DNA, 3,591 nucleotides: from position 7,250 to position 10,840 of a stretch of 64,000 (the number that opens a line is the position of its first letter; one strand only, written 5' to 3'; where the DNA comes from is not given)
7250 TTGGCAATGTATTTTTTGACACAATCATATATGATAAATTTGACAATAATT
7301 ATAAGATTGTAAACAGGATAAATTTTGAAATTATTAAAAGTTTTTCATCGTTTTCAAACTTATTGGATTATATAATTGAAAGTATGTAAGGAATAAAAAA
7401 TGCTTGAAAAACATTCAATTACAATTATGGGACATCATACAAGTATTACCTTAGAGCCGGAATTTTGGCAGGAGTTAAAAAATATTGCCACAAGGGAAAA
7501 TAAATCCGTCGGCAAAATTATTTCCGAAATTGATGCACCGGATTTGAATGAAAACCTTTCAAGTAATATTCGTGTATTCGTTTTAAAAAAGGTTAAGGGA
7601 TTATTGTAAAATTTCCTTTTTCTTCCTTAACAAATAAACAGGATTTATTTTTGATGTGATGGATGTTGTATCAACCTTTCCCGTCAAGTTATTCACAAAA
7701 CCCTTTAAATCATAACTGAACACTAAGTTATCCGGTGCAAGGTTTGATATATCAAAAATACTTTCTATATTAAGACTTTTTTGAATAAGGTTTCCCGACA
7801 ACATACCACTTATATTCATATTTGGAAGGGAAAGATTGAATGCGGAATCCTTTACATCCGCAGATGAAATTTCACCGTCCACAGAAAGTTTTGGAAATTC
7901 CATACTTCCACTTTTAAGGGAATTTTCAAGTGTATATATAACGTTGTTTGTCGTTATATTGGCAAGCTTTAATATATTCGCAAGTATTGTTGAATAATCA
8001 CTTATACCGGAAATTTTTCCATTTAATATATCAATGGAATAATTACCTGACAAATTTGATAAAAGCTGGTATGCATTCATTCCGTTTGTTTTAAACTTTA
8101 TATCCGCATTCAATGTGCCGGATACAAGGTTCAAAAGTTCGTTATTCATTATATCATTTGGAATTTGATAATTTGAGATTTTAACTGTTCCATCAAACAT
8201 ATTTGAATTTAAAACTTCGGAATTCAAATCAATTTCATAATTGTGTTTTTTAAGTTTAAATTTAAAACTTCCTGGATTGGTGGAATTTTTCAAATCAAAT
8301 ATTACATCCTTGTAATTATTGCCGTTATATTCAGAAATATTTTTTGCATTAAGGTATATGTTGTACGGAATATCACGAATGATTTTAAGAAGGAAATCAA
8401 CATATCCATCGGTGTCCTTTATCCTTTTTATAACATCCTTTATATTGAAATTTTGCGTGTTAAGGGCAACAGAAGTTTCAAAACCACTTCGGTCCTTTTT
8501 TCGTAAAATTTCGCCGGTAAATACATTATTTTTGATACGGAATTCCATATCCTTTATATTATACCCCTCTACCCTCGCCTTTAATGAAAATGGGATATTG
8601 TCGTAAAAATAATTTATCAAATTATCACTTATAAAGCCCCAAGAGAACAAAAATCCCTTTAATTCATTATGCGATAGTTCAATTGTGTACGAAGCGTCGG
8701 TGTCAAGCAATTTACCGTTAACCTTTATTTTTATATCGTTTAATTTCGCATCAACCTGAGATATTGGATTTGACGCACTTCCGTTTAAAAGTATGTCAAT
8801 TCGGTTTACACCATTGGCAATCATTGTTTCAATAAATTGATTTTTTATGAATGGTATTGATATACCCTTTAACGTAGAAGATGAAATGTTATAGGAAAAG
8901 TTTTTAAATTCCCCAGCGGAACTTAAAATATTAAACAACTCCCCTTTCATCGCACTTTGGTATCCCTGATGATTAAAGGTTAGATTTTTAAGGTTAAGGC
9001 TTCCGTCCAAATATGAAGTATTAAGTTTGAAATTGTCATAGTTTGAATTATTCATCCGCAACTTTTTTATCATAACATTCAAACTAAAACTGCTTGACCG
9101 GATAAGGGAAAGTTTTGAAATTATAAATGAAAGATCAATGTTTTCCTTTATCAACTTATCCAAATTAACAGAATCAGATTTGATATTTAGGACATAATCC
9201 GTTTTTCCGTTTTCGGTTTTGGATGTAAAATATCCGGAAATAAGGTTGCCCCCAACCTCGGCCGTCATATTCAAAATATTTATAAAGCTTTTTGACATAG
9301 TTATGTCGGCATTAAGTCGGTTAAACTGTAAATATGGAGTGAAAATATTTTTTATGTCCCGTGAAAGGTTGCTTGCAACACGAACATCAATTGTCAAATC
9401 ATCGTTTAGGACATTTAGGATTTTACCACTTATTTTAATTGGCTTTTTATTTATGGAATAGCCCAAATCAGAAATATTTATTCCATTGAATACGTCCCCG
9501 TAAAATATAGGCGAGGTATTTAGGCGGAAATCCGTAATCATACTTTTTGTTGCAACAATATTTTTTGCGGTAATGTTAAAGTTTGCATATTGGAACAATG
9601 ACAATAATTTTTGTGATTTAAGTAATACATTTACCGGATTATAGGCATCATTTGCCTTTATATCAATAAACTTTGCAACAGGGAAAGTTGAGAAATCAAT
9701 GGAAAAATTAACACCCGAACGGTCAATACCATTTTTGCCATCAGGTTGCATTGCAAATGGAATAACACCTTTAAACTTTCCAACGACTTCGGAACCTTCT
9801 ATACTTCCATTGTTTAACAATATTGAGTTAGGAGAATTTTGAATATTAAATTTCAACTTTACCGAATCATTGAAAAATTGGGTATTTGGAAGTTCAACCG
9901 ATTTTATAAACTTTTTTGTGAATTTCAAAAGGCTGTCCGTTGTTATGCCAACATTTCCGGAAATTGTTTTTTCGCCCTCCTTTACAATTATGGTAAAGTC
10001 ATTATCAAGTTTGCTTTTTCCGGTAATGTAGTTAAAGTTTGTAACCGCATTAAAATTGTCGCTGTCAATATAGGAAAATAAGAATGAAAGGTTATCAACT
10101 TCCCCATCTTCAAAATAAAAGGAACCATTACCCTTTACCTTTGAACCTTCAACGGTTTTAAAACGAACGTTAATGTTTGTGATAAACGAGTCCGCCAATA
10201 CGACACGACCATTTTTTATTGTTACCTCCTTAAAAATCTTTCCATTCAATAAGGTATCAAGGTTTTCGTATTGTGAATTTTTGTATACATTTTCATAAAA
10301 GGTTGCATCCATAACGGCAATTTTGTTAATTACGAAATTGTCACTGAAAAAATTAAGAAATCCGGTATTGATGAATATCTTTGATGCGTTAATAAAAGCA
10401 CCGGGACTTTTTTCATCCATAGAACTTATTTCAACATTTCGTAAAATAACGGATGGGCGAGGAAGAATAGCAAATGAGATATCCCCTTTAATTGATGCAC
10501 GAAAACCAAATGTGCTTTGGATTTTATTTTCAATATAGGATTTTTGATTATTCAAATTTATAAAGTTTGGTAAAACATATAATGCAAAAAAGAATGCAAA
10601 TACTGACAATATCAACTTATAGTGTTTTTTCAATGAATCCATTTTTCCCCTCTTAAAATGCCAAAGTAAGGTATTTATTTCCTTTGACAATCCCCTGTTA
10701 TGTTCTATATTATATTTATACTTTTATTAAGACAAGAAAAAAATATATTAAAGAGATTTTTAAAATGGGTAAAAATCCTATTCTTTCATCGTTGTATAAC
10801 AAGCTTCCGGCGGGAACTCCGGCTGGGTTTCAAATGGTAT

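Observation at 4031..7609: Five-gene SD-coupled operon resembling a polymorphic toxin/immunity (or effector/immunity) module next to VirB6-like genes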

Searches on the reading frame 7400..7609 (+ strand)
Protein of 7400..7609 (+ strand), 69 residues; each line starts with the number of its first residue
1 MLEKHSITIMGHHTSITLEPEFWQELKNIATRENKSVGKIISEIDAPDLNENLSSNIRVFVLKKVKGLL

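Call 3: search_protein_families(library=pfam, proteins=[window:7400-7609:+], max_evalue=1)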
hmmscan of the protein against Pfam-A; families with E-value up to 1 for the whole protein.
window:7400-7609:+ (69 aa): 2 families
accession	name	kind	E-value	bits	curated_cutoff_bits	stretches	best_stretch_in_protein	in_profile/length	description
PF13467.12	RHH_4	-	1.7e-22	79.6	25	1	3-64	2-66/67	Ribbon-helix-helix domain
PF06253.16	MTTB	-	0.15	10.5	25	1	23-65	452-496/500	Trimethylamine methyltransferase (MTTB)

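Call 5: search_protein_families(library=ncbifam, proteins=[window:7400-7609:+], max_evalue=1)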
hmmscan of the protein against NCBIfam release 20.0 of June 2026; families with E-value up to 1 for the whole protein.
window:7400-7609:+ (69 aa): 0 families

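Call 6: search_protein_families(library=padloc, proteins=[window:7400-7609:+], max_evalue=1)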
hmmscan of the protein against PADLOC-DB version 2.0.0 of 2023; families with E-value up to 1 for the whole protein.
window:7400-7609:+ (69 aa): 0 families

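Call 7: search_protein_families(library=phrogs, proteins=[window:7400-7609:+], max_evalue=1)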
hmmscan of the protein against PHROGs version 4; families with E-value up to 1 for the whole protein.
window:7400-7609:+ (69 aa): 6 families
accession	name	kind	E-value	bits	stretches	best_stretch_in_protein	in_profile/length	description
phrog_2639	-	transcription regulation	0.0091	17.2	1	15-50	41-76/91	Arc-like repressor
phrog_582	-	transcription regulation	0.13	13.6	1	12-44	58-90/105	Arc-like repressor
phrog_32301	-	unknown function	0.14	13.9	1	4-65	13-74/95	-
phrog_3203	-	unknown function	0.14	13.5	1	14-63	18-67/97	-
phrog_35980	-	unknown function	0.14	13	1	13-44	157-188/198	-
phrog_3180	-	transcription regulation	0.19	12.7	1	16-41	10-35/50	Arc-like repressor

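Call 72: search_solved_structures(query=window:7400-7606:+, max_evalue=1)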
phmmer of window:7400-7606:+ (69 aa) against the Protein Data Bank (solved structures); distinct sequences matched with E-value up to 1: 6.
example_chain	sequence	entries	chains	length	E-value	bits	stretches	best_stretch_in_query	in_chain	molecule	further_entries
3kk4_A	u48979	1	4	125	0.082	16.6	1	4-44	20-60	uncharacterized protein BP1543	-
8sm3_B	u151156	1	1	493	0.71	13.6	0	26-64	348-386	Gabija protein GajB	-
8j4t_G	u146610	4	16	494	0.71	13.6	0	26-64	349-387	Gabija protein GajB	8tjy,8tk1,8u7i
8iud_A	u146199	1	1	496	0.71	13.6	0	26-64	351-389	Gabija protein GajB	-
8jqb_E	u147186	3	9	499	0.72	13.6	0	26-64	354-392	Gabija protein GajB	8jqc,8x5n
1o20_A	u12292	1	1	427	0.91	13.3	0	21-46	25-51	Gamma-glutamyl phosphate reductase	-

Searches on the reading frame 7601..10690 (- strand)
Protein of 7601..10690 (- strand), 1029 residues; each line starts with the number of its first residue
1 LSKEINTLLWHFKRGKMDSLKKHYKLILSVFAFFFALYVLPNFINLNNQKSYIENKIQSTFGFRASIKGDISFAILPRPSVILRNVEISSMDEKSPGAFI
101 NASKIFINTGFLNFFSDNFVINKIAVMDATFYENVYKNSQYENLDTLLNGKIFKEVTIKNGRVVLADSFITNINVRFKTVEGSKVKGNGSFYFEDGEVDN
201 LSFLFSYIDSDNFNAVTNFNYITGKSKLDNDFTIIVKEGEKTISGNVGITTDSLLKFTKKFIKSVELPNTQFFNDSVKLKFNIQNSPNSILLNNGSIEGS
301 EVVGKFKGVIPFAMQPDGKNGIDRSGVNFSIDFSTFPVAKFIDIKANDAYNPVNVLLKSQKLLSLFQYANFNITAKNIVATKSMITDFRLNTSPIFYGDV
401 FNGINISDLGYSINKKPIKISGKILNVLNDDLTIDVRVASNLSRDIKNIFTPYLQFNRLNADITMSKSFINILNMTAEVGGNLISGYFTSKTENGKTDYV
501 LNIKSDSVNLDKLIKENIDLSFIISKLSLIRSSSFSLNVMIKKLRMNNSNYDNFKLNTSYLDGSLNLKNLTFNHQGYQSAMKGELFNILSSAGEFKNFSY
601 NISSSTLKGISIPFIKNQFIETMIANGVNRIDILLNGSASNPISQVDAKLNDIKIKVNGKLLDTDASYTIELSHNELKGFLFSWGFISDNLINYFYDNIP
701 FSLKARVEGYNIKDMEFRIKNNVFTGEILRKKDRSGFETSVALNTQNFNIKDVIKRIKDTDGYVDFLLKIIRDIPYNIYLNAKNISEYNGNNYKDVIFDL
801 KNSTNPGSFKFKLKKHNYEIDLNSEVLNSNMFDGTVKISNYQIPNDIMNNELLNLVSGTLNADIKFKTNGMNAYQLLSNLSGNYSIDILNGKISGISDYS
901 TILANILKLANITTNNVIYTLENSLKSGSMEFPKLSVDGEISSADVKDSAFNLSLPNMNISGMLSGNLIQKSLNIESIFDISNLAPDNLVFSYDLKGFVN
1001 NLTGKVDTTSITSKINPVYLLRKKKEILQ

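Call 3: search_protein_families(library=pfam, proteins=[window:7601-10690:-], max_evalue=1)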
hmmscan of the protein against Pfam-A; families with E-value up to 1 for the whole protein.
window:7601-10690:- (1029 aa): 3 families
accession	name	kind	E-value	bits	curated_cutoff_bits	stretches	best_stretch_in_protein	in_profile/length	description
PF05170.20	AsmA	-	4.3e-11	42.8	29.8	2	35-140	17-124/607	AsmA family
PF25161.1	Menorin_C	-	0.1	12.9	27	1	709-769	129-191/195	Menorin C-terminal domain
PF11774.14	Lsr2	-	0.21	11.7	29.6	0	799-825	12-38/58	Lsr2 dimerization domain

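Call 5: search_protein_families(library=ncbifam, proteins=[window:7601-10690:-], max_evalue=1)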
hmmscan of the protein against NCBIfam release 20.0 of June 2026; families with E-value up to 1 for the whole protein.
window:7601-10690:- (1029 aa): 1 family
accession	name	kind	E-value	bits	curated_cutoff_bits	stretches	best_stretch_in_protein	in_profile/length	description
NF008091.0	PRK10833.1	equivalog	0.00013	20.6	412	1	32-128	17-108/618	outer membrane assembly protein AsmA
